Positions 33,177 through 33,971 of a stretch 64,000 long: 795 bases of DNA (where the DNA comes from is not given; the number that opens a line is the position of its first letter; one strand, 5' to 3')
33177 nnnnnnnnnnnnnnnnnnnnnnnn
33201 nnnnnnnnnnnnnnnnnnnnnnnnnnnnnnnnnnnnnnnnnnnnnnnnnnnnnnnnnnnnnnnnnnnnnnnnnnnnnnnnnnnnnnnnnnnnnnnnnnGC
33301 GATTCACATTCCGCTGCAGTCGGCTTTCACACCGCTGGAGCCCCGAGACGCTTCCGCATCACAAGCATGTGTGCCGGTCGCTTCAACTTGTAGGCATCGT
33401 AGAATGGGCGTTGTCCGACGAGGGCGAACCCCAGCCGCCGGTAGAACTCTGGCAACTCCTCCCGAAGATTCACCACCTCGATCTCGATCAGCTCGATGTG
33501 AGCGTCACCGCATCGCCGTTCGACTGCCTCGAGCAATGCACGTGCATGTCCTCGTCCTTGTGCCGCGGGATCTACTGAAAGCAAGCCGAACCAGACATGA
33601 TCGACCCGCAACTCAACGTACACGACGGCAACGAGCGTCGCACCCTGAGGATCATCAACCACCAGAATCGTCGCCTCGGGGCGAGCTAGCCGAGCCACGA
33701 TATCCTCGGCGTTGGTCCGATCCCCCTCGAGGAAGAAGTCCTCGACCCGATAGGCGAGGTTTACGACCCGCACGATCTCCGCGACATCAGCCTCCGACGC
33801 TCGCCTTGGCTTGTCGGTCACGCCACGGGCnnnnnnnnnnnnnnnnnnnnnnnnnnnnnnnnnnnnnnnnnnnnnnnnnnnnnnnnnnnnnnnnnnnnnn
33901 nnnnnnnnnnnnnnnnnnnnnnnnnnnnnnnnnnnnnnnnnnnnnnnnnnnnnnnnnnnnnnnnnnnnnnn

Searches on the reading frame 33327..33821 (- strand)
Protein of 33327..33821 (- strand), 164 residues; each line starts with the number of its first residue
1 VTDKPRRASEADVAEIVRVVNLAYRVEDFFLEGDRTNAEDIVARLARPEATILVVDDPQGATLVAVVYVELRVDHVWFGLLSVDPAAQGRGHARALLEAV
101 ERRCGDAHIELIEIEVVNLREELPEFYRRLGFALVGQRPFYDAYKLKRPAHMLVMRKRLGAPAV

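Call 44: search_protein_families(library=pfam, proteins=[window:33327-33821:-], max_evalue=0.001)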
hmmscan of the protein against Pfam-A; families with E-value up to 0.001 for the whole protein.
window:33327-33821:- (164 aa): 4 families
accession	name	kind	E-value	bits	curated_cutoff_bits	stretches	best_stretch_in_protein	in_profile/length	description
PF13508.13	Acetyltransf_7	-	4e-10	40.4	27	1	51-132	4-82/84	Acetyltransferase (GNAT) domain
PF13673.13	Acetyltransf_10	-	6e-10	39.6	23.6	1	39-137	20-112/128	Acetyltransferase (GNAT) domain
PF00583.31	Acetyltransf_1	-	7.6e-10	39.5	20.7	1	43-132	26-116/116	Acetyltransferase (GNAT) family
PF13527.13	Acetyltransf_9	-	6.7e-05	23.3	25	1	5-134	2-126/127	Acetyltransferase (GNAT) domain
